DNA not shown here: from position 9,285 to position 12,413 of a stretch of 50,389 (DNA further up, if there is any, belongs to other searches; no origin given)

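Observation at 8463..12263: Two-gene cassette: TPR/acidic-tail protein + 942-aa inactivated Zn-ribbon methylase-like / PD-(D/E)xK-like protein, driven by a near-consensus promoter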

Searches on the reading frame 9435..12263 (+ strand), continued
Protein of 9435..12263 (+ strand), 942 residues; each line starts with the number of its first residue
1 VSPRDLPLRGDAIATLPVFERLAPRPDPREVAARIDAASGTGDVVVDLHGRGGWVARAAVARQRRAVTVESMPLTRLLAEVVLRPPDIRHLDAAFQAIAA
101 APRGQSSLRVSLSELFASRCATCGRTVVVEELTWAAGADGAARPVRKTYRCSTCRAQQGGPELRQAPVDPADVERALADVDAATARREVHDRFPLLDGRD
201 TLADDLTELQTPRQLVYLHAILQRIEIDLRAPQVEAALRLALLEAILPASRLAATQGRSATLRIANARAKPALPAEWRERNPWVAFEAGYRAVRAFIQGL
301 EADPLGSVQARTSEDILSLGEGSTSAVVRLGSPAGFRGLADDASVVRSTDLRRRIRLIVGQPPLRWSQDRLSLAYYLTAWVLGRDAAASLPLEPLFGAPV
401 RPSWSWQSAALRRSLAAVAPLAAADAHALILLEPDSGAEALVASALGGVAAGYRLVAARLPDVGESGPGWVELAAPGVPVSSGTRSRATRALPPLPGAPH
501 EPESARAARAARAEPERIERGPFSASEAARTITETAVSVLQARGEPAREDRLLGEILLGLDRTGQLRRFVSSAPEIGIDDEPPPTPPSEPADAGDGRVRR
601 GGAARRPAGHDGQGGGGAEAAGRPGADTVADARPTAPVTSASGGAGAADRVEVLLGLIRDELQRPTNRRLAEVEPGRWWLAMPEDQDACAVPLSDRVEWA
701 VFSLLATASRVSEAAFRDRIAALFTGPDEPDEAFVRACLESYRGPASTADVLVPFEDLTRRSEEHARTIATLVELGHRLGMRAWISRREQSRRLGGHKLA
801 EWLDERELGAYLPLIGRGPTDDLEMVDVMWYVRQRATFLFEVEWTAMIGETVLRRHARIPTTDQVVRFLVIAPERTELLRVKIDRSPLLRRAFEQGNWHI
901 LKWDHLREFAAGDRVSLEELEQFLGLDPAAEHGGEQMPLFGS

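Call 29: predict_structure(alignment_id=A1)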
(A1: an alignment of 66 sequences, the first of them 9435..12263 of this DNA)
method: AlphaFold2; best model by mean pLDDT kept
length: 942 residues; sequences in the alignment: 66
mean_pLDDT: 76.4   pTM: 0.57
mean pLDDT of the five models: 76.4, 76.1, 72.8, 71.0, 69.2
residues with pLDDT >= 90: 350; 70-90: 324; 50-70: 90; < 50: 178
segments of 3 or more residues with pLDDT < 50: 1-12, 480-529, 543-547, 549-552, 556-648, 933-938, 940-942
pLDDT, mean of each block of 10 residues (from residue 1): 29 74 87 91 95 95 95 96 95 93 71 89 94 88 93 86 91 92 94 82 92 94 92 96 94 70 85 79 95 94 83 93 93 87 89 92 88 95 94 80 77 91 91 80 83 83 73 77 34 40 44 34 45 56 49 49 42 28 31 32 31 31 33 34 37 53 56 69 66 83 76 85 75 88 84 76 91 95 93 90 91 82 93 88 88 88 88 90 86 87 92 86 81 46 34
secondary structure, 60 per line:
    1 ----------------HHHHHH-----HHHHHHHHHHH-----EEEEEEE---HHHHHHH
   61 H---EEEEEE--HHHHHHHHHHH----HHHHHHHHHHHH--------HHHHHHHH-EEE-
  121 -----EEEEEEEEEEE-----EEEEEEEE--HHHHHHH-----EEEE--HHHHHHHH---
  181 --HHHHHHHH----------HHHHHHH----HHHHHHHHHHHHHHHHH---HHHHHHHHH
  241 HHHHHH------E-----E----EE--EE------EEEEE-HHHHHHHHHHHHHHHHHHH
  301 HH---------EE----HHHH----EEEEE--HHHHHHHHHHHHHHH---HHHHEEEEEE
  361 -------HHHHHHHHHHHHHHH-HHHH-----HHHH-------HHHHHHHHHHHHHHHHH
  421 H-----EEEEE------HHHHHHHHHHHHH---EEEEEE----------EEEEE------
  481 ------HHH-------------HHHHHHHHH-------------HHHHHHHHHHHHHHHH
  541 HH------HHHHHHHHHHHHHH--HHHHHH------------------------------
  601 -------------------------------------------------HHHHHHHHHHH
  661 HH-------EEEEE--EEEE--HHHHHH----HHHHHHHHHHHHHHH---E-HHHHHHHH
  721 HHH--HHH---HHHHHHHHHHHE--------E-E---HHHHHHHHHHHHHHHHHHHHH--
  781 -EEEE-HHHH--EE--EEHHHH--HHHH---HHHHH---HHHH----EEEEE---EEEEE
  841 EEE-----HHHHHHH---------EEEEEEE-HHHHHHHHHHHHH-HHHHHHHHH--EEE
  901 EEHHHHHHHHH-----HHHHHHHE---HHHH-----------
elements in order (helices of 4 or more, strands of 3 or more residues): H17-22 H28-38 E44-50 H54-61 E65-70 H73-83 H88-99 H108-115 E117-119 E126-136 E142-149 H152-158 E164-167 H170-177 H183-190 H201-207 H212-228 H232-246 E276-280 H282-302 H318-321 E326-330 H333-347 H351-354 E355-360 H368-382 H384-387 H393-396 H404-421 E427-431 H438-450 E454-459 E470-474 H503-511 H525-542 H549-562 H565-570 H650-662 E670-674 E677-680 H683-688 H693-707 H713-723 H732-742 H758-778 E782-785 H787-790 H799-802 H805-808 H812-816 H820-823 E828-832 E836-843 H849-855 E865-871 H873-885 H887-895 E898-902 H903-911 H917-923 H928-931

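Call 32: fold_search(model_id=the predicted structure, library=pdb)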
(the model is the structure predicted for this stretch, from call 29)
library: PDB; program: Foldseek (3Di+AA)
matches with E <= 10: 861; with E <= 0.001: 0
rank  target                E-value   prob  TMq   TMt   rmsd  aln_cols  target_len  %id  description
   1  1wg8_B                3.5e-02  0.77  0.12  0.35  19.9       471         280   12  Crystal structure of a predicted S-adenosylmethionine-dependent methyltransferase TT1512 from Thermus thermophilus HB8 (released 2004-11-27)
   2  1wg8_A                4.4e-02  0.77  0.12  0.36  21.8       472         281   13  Crystal structure of a predicted S-adenosylmethionine-dependent methyltransferase TT1512 from Thermus thermophilus HB8 (released 2004-11-27)
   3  1o9g                  7.6e-02  0.44  0.11  0.29  16.9       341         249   12  rRNA methyltransferase aviRa from Streptomyces viridochromogenes at 1.5A (released 2003-05-16)
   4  1xdz                  1.2e-01  0.38  0.09  0.29  18.5       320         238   10  Crystal Structure of Gram_Positive Bacillus subtilis Glucose inhibited Division protein B (gidB), Structural genomics, M (released 2004-10-26)
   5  3g88_A                1.5e-01  0.35  0.09  0.29  17.3       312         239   14  T. thermophilus 16S rRNA G527 methyltransferase in complex with AdoMet in space group P61 (released 2009-06-30)
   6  3g8a_C                1.8e-01  0.30  0.09  0.27  17.5       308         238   15  T. thermophilus 16S rRNA G527 methyltransferase in complex with AdoHcy in space group P61 (released 2009-06-30)
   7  1sqf                  1.9e-01  0.41  0.09  0.17   8.7       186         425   13  The crystal structure of E. coli Fmu binary complex with S-Adenosylmethionine at 2.1 A resolution (released 2004-05-18)
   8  4rvd                  2.0e-01  0.38  0.09  0.19  14.7       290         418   14  Crystal structure of MtmC in complex with SAM (released 2015-01-28)
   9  8eyi_F                2.0e-01  0.14  0.09  0.07  23.9       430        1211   11  Atomic model of the core modifying region of human fatty acid synthase (released 2023-05-24)
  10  7wmc_A                2.2e-01  0.77  0.09  0.30   7.6       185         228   10  Crystal structure of macrocyclic peptide 1 bound to human Nicotinamide N-methyltransferase (released 2022-08-31)
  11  7wm6_A                2.3e-01  0.72  0.11  0.34   7.9       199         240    8  Crystal structure of SAH-bound TrmM from Mycoplasma capricolum (released 2022-06-29)
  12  8ipl_A                2.3e-01  0.35  0.12  0.34  19.6       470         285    9  The structure of human mitochondrial methyltransferase METTL15 with RBFA and SAM (released 2024-01-03)
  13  4rv9                  2.3e-01  0.35  0.10  0.19  14.7       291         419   14  Crystal structure of MtmC in complex with SAH (released 2015-02-04)
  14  4qtt_D                2.6e-01  0.35  0.07  0.32  14.0       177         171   11  Structure of S. cerevisiae Bud23-Trm112 complex involved in formation of m7G1575 on 18S rRNA (apo-form) (released 2014-12-24)
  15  2nxj_A                2.6e-01  0.21  0.07  0.20  13.0       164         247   13  T.thermophilus ribosomal protein L11 methyltransferase (PrmA) in space group P 21 21 2 (released 2006-12-26)
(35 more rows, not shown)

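Call 48: fold_search(model_id=the predicted structure, library=viral)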
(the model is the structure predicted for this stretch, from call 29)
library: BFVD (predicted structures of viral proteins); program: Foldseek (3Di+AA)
matches with E <= 10: 253; with E <= 0.001: 1
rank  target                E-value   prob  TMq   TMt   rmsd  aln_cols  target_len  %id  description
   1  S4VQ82                5.2e-06  1.00  0.23  0.39  11.2       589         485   12  site-specific DNA-methyltransferase (cytosine-N(4)-specific) [Pandoravirus dulcis]
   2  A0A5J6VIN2            4.9e-03  1.00  0.21  0.27  10.6       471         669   10  site-specific DNA-methyltransferase (adenine-specific) [Megaviridae environmental sample]
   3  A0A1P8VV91            6.8e-03  0.92  0.15  0.17  25.5       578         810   11  (no name in the UniProt tables at hand)
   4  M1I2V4                1.0e-02  0.96  0.18  0.40  11.5       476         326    9  (no name in the UniProt tables at hand)
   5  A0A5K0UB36            1.4e-02  0.89  0.16  0.22  17.6       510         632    8  Uncharacterized protein (Fragment) [Yasminevirus sp. GU-2018]
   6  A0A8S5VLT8            3.2e-02  0.91  0.18  0.42  12.1       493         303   10  (no name in the UniProt tables at hand)
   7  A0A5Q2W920            3.7e-02  0.89  0.11  0.22  17.2       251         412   10  (no name in the UniProt tables at hand)
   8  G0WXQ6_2              4.2e-02  0.13  0.09  0.08  29.4       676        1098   10  Replicase [Soybean cyst nematode associated northern cereal mosaic virus]
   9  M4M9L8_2              9.7e-02  0.06  0.07  0.07  31.2       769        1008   10  (no name in the UniProt tables at hand)
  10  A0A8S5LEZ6            1.2e-01  0.75  0.10  0.29   8.9       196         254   11  Modification methylase (Fragment) [Siphoviridae sp. ct3CA7]
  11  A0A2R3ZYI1            1.6e-01  0.44  0.14  0.32  18.9       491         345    8  (no name in the UniProt tables at hand)
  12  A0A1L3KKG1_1          1.8e-01  0.30  0.12  0.10  30.3       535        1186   10  (no name in the UniProt tables at hand)
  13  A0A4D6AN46            2.5e-01  0.82  0.08  0.29   6.5       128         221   12  (no name in the UniProt tables at hand)
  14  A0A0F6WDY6            2.5e-01  0.38  0.10  0.17  10.0       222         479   13  DNA methylase [Mycobacterium phage Vincenzo]
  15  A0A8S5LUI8            2.6e-01  0.94  0.10  0.49   7.6       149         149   10  DNA repair protein MmcB-like [Podoviridae sp. ctrub15]
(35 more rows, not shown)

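Call 49: search_protein_representatives(alignment_id=A1)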
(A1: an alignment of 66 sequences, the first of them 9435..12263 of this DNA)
Query: 66 sequences, 946 profile positions. Proteins with E-value up to 0.001 (for the whole library): 1679; up to 1e-10: 1073; up to 1e-30: 454. The best 150 are listed.
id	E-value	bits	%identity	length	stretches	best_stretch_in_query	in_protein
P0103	0.0e+00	1471.8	-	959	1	1-945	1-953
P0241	0.0e+00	1073.2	-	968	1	16-944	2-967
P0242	0.0e+00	1072.0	-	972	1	6-945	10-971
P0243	0.0e+00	1045.0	-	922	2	1-583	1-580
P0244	7.1e-290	980.7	-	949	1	11-945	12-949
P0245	2.4e-269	912.7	-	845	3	7-495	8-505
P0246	6.0e-252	855.2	-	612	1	8-589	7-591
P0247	5.7e-251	851.9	-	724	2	164-523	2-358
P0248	7.3e-249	845.0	-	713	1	16-587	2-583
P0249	7.5e-247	838.3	-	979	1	6-945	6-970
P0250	1.0e-242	824.6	-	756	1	199-945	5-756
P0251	6.0e-226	769.1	-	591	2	650-945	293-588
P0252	2.4e-212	724.1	-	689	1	292-945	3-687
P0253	2.2e-197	674.6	-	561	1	381-946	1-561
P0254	3.8e-196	670.5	-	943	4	657-945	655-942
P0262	2.7e-167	575.0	-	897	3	646-945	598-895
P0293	6.8e-118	411.5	-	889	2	682-944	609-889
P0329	4.8e-90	319.3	-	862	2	19-571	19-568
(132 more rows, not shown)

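Call 51: find_homologous_proteins(query=P0293)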
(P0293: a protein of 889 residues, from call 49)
Query P0293 (889 aa): 46 proteins with E <= 0.001 among 8000 candidates.
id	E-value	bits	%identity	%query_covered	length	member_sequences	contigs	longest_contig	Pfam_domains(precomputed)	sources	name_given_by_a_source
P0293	0.0e+0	1992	100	100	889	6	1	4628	PF27126.1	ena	-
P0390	0.0e+0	1778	90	100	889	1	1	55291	PF27126.1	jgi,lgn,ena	-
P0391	0.0e+0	1713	87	100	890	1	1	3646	-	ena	-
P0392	0.0e+0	1690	87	100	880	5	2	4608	-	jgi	-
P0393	0.0e+0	1655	82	100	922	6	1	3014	PF01555.25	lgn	-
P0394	0.0e+0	1616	84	100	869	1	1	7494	PF27126.1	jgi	jgi:hypothetical protein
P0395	3.3e-189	649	42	100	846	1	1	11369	PF27126.1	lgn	-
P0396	8.9e-175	601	39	100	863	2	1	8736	PF01555.25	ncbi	-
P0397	7.7e-173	595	41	100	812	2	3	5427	PF01555.25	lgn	-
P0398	1.9e-172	594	40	100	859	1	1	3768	PF27126.1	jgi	jgi:hypothetical protein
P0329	2.7e-167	577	41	100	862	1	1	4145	PF01555.25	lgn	-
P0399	5.4e-165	569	41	100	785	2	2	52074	-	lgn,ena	-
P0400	7.7e-164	565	40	100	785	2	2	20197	PF01555.25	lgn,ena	-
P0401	4.4e-157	543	39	96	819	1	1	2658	PF27126.1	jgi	jgi:hypothetical protein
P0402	1.4e-145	505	37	100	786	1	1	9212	-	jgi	jgi:hypothetical protein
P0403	5.6e-119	417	36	98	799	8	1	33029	-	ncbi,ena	-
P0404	6.0e-110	387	33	100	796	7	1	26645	-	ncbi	-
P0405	5.4e-106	374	33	100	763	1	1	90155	-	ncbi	-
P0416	1.1e-87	313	30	99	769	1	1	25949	PF01555.25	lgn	-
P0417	3.7e-86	308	31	99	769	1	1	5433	PF01555.25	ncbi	-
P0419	4.7e-85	305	31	99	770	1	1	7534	PF01555.25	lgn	-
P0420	4.7e-85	305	31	99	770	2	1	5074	PF01555.25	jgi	jgi:hypothetical protein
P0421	2.7e-84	302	31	99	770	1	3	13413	PF01555.25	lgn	-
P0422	8.0e-84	300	31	99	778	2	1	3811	PF01555.25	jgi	jgi:hypothetical protein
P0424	5.4e-80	288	31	99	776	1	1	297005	PF01555.25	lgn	-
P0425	5.4e-77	278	32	95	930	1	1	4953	PF27126.1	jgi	jgi:hypothetical protein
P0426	5.3e-75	271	41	32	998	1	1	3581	PF27126.1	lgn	-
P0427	3.1e-72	262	43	32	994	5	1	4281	PF27126.1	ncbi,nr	ncbi:MAG: hypothetical protein QOI00_1972 [Chloroflexota bacterium]|nr:hypothetical protein [Chlorof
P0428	8.1e-72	261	43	32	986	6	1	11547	PF27126.1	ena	-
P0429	5.2e-70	255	42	32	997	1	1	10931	PF27126.1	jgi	jgi:hypothetical protein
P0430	1.7e-69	253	41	32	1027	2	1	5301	PF27126.1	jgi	jgi:hypothetical protein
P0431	4.1e-69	252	41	32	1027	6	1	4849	PF27126.1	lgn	-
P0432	2.2e-57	213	41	32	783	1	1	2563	PF27126.1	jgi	jgi:hypothetical protein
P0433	2.6e-43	166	24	96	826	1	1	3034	PF03602.22,PF02086.22,PF27126.1,PF01555.25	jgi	jgi:16S rRNA G966 N2-methylase RsmD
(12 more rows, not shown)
